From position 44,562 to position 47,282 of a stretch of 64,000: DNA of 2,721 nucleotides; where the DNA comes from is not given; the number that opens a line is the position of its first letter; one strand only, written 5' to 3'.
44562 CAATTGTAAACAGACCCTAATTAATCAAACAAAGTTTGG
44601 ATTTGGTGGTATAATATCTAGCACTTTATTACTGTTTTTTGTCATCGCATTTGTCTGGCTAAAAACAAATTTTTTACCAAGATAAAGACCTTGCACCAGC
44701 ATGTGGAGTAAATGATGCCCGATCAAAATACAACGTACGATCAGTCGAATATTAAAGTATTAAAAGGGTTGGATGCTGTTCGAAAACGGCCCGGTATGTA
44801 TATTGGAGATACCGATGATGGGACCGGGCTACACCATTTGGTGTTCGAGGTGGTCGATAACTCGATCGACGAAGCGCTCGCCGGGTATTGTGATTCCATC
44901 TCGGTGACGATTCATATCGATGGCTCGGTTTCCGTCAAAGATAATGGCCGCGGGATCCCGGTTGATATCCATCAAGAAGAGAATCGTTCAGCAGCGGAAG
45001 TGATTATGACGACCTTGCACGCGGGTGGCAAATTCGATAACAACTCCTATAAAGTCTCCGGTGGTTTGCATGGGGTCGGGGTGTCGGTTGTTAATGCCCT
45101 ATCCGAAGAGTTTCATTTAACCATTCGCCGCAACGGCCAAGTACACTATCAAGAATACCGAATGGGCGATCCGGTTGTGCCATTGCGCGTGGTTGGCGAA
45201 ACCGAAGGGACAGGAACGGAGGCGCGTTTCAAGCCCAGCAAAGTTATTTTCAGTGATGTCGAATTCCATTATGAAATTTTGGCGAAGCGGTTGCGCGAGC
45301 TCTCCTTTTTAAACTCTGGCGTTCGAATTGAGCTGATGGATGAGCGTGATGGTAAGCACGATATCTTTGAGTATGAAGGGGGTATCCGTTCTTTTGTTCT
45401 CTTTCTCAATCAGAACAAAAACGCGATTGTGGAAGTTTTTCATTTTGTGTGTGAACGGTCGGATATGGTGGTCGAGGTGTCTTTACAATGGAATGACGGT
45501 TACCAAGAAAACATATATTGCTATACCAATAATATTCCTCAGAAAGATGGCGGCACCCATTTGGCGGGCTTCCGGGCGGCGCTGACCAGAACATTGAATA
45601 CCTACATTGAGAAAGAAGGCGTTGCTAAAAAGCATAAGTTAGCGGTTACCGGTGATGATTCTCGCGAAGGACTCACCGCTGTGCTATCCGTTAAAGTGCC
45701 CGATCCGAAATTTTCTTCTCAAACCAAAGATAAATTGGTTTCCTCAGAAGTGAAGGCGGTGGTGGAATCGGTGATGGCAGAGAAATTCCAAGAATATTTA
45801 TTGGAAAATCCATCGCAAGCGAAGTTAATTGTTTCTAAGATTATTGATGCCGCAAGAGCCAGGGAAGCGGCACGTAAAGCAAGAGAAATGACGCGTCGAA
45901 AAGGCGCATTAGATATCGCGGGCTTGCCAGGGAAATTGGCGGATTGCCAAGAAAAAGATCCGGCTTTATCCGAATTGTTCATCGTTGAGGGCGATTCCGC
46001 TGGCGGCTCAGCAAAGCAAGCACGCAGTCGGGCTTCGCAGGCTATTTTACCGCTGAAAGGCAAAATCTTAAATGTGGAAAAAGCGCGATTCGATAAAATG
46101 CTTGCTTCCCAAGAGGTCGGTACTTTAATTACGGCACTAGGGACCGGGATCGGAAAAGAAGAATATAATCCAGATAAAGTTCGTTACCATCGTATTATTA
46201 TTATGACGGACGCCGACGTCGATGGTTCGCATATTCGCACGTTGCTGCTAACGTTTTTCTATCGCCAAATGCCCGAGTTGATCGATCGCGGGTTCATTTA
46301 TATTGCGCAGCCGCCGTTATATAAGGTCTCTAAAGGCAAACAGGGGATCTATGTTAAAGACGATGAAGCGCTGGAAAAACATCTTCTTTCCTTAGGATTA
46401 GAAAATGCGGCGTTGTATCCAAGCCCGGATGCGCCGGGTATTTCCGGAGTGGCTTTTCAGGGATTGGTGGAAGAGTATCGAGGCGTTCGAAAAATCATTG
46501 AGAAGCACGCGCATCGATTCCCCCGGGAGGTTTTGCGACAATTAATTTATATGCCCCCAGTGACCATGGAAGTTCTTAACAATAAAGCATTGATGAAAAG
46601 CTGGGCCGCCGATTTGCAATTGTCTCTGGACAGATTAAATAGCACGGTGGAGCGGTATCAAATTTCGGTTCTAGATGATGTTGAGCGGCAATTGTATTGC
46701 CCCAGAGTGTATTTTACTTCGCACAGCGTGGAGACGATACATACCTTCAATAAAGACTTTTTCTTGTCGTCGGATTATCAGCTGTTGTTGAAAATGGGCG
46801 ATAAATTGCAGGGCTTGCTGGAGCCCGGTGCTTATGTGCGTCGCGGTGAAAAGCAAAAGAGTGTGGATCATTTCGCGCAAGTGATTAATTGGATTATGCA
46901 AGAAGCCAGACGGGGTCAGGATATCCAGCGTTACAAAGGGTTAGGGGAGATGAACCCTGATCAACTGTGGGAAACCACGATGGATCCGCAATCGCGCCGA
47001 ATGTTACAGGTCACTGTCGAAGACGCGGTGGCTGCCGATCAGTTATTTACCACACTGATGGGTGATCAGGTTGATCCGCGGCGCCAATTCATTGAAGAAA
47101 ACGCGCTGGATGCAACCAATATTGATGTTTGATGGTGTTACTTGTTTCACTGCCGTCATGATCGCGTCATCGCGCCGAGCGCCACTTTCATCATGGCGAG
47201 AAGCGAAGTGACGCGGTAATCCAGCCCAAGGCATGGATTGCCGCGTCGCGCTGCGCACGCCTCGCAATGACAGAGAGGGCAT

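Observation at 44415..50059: Novel ~160-bp MITE-like element family with ~27-bp terminal inverted repeats (two full and two degraded copies in the window)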

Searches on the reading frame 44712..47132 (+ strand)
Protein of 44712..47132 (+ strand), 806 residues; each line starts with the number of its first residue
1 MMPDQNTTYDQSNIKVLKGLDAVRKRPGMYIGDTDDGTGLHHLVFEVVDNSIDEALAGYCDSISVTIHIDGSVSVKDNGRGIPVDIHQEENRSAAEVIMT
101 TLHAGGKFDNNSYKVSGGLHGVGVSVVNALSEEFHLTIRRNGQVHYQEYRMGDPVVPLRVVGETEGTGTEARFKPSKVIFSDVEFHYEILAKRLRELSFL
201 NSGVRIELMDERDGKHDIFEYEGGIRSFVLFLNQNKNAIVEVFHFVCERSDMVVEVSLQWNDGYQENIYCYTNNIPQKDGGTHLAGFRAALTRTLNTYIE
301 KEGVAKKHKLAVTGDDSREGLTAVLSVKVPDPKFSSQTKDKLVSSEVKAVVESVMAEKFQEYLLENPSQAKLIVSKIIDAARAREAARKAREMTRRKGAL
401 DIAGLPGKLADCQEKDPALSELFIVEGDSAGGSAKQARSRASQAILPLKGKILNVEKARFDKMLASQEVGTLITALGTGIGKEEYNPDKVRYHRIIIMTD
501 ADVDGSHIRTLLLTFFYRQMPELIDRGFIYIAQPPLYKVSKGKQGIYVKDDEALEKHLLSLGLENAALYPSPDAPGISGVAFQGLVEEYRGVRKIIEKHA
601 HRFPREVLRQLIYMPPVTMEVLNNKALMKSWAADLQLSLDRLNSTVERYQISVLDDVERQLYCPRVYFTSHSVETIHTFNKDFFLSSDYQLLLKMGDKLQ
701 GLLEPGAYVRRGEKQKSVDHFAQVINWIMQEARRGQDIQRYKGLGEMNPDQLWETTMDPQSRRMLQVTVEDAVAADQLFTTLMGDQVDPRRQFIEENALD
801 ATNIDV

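Call 19: find_encoding_contigs(protein=window:44712-47132:+, flank=10000, max_places=6)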
Protein window:44712-47132:+ (806 aa): no gene with exactly this product is on record in the collection.

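Call 20: find_homologous_proteins(query=window:44712-47129:+, max_evalue=1e-50)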
Query window:44712-47129:+ (806 aa): 8000 proteins with E <= 1e-50 among 8000 candidates; the best 120 are listed.
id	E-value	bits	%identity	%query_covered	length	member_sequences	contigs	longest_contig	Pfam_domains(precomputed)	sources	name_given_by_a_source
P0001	0.0e+0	1817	100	100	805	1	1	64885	PF18053.7,PF00986.27,PF21249.3,PF02518.32,PF01751.29,PF00204.32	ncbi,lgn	-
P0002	0.0e+0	1309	72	100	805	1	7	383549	PF18053.7,PF00986.27,PF21249.3,PF02518.32,PF01751.29,PF00204.32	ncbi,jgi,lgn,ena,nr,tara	ncbi:MAG: DNA topoisomerase (ATP-hydrolyzing) subunit B [Legionellales bacterium]|nr:DNA topoisomera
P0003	0.0e+0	1301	71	99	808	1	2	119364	PF18053.7,PF00986.27,PF21249.3,PF02518.32,PF01751.29,PF00204.32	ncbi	-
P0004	0.0e+0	1300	71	99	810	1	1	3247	PF18053.7,PF00986.27,PF21249.3,PF02518.32,PF01751.29,PF00204.32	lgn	-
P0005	0.0e+0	1285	71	99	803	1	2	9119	PF18053.7,PF00986.27,PF21249.3,PF02518.32,PF01751.29,PF00204.32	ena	-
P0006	0.0e+0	1284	70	99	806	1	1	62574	PF18053.7,PF00986.27,PF21249.3,PF02518.32,PF01751.29,PF00204.32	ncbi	-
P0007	0.0e+0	1284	71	99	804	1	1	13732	PF18053.7,PF00986.27,PF21249.3,PF02518.32,PF01751.29,PF00204.32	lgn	-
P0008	0.0e+0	1281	71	99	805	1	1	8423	PF18053.7,PF00986.27,PF21249.3,PF02518.32,PF01751.29,PF00204.32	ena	-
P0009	0.0e+0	1279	69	100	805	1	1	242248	PF18053.7,PF00986.27,PF21249.3,PF02518.32,PF01751.29,PF00204.32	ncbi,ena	-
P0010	0.0e+0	1279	71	99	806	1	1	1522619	PF18053.7,PF00986.27,PF21249.3,PF02518.32,PF01751.29,PF00204.32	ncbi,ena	-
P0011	0.0e+0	1278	71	99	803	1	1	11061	PF18053.7,PF00986.27,PF21249.3,PF02518.32,PF01751.29,PF00204.32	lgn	-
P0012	0.0e+0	1276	70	100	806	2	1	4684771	PF18053.7,PF00986.27,PF21249.3,PF02518.32,PF01751.29,PF00204.32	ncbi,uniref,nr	ncbi:DNA topoisomerase (ATP-hydrolyzing) subunit B [Microbulbifer sp. SH-1]|uniref:DNA topoisomerase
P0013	0.0e+0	1275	70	99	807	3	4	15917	PF18053.7,PF00986.27,PF21249.3,PF02518.32,PF01751.29,PF00204.32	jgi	jgi:DNA gyrase subunit B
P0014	0.0e+0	1275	70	99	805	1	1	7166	PF18053.7,PF00986.27,PF21249.3,PF02518.32,PF01751.29,PF00204.32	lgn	-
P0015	0.0e+0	1274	70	99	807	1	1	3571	PF18053.7,PF00986.27,PF21249.3,PF02518.32,PF01751.29,PF00204.32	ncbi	-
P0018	0.0e+0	1271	70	99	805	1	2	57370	PF18053.7,PF00986.27,PF21249.3,PF02518.32,PF01751.29,PF00204.32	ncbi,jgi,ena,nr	ncbi:MAG TPA: DNA topoisomerase (ATP-hydrolyzing) subunit B [Gammaproteobacteria bacterium]|nr:DNA t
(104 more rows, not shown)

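Call 21: find_encoding_contigs(protein=P0001, flank=10000, max_places=6)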
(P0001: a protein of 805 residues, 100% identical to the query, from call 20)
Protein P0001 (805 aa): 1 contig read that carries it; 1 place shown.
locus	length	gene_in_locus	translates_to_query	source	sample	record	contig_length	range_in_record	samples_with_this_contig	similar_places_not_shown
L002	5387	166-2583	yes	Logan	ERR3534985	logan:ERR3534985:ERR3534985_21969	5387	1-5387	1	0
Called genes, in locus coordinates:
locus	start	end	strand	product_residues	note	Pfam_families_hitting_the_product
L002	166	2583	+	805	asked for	PF02518:HATPase_c, PF00204:DNA_gyraseB, PF01751:Toprim, PF21249:GyrB_hook, PF18053:GyrB_insert, PF00986:DNA_gyraseB_C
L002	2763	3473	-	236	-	-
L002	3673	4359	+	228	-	-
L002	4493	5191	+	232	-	PF04893:Yip1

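Call 54: find_encoding_contigs(protein=P0002, flank=10000, max_places=3)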
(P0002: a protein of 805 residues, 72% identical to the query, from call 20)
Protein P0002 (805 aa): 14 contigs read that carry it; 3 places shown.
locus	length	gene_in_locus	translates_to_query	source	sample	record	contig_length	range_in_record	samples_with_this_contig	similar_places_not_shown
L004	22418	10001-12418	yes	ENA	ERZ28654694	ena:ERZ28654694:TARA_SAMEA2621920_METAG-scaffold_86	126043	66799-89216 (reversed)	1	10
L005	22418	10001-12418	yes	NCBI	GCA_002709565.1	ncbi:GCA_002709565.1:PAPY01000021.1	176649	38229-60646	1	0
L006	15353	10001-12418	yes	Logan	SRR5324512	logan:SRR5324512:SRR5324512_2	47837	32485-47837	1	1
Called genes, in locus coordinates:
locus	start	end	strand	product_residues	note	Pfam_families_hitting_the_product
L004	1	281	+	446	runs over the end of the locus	PF00493:MCM (weak), PF00004:AAA (weak), PF07728:AAA_5 (weak), PF13401:AAA_22 (faint), PF07724:AAA_2, PF00004:AAA (weak)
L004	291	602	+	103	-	PF06155:GBBH-like_N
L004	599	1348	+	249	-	PF01209:Ubie_methyltran, PF13489:Methyltransf_23, PF13847:Methyltransf_31, PF08241:Methyltransf_11, PF08242:Methyltransf_12, PF13649:Methyltransf_25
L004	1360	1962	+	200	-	PF02036:SCP2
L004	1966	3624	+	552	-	PF03109:ABC1, PF27536:UbiB_helical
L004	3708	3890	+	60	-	PF02416:TatA_B_E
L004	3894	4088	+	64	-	PF02416:TatA_B_E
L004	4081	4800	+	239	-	PF00902:TatC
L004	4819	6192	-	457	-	-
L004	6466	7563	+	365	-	-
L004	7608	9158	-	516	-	PF02743:dCache_1 (faint), PF21623:HK_sensor_dom_bact, PF00990:GGDEF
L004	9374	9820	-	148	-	-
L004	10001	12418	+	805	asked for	PF02518:HATPase_c, PF00204:DNA_gyraseB, PF01751:Toprim, PF21249:GyrB_hook, PF18053:GyrB_insert, PF00986:DNA_gyraseB_C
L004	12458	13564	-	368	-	PF02463:SMC_N, PF13175:AAA_15, PF13476:AAA_23, PF13304:AAA_21 (weak)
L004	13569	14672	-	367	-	PF00712:DNA_pol3_beta, PF02767:DNA_pol3_beta_2, PF02768:DNA_pol3_beta_3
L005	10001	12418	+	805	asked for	PF02518:HATPase_c, PF00204:DNA_gyraseB, PF01751:Toprim, PF21249:GyrB_hook, PF18053:GyrB_insert, PF00986:DNA_gyraseB_C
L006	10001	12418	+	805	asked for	PF02518:HATPase_c, PF00204:DNA_gyraseB, PF01751:Toprim, PF21249:GyrB_hook, PF18053:GyrB_insert, PF00986:DNA_gyraseB_C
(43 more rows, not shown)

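Call 55: find_encoding_contigs(protein=P0018, flank=10000, max_places=3)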
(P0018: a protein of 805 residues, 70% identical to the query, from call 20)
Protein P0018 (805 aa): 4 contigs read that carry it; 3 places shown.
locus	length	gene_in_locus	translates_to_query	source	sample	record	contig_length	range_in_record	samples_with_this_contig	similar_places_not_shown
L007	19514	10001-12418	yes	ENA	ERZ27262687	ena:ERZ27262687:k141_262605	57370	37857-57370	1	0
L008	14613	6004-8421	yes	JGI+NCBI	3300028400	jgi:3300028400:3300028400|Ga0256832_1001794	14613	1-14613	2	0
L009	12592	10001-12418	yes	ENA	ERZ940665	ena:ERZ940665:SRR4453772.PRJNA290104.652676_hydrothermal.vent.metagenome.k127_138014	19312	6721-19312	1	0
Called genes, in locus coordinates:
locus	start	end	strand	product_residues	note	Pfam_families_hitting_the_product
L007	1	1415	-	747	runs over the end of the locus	PF19838:LptD_2, PF04453:LptD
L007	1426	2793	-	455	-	PF10396:TrmE_N, PF03193:RsgA_GTPase (faint), PF12631:MnmE_helical, PF00350:Dynamin_N (faint), PF01926:MMR_HSR1, PF02421:FeoB_N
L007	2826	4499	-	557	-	PF14849:YidC_periplas, PF02096:60KD_IMP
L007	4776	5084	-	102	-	PF00825:Ribonuclease_P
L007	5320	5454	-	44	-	PF00468:Ribosomal_L34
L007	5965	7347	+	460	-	PF11638:DnaA_N, PF00308:Bac_DnaA, PF00004:AAA (weak), PF08299:Bac_DnaA_C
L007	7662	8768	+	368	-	PF00712:DNA_pol3_beta, PF02767:DNA_pol3_beta_2, PF02768:DNA_pol3_beta_3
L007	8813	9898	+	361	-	PF02463:SMC_N, PF13175:AAA_15, PF13476:AAA_23, PF13304:AAA_21 (weak)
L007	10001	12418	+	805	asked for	PF02518:HATPase_c, PF00204:DNA_gyraseB, PF01751:Toprim, PF21249:GyrB_hook, PF18053:GyrB_insert, PF00986:DNA_gyraseB_C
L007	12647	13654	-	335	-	PF00316:FBPase, PF18913:FBPase_C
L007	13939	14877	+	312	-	PF01379:Porphobil_deam, PF03900:Porphobil_deamC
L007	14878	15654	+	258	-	PF02602:HEM4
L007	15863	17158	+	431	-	PF04375:HemX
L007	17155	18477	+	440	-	PF07219:HemY_N, PF13428:TPR_14 (faint), PF13181:TPR_8 (faint), PF14559:TPR_19 (weak), PF00515:TPR_1 (weak), PF07719:TPR_2 (weak)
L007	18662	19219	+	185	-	-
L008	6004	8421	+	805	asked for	PF02518:HATPase_c, PF00204:DNA_gyraseB, PF01751:Toprim, PF21249:GyrB_hook, PF18053:GyrB_insert, PF00986:DNA_gyraseB_C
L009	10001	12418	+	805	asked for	PF02518:HATPase_c, PF00204:DNA_gyraseB, PF01751:Toprim, PF21249:GyrB_hook, PF18053:GyrB_insert, PF00986:DNA_gyraseB_C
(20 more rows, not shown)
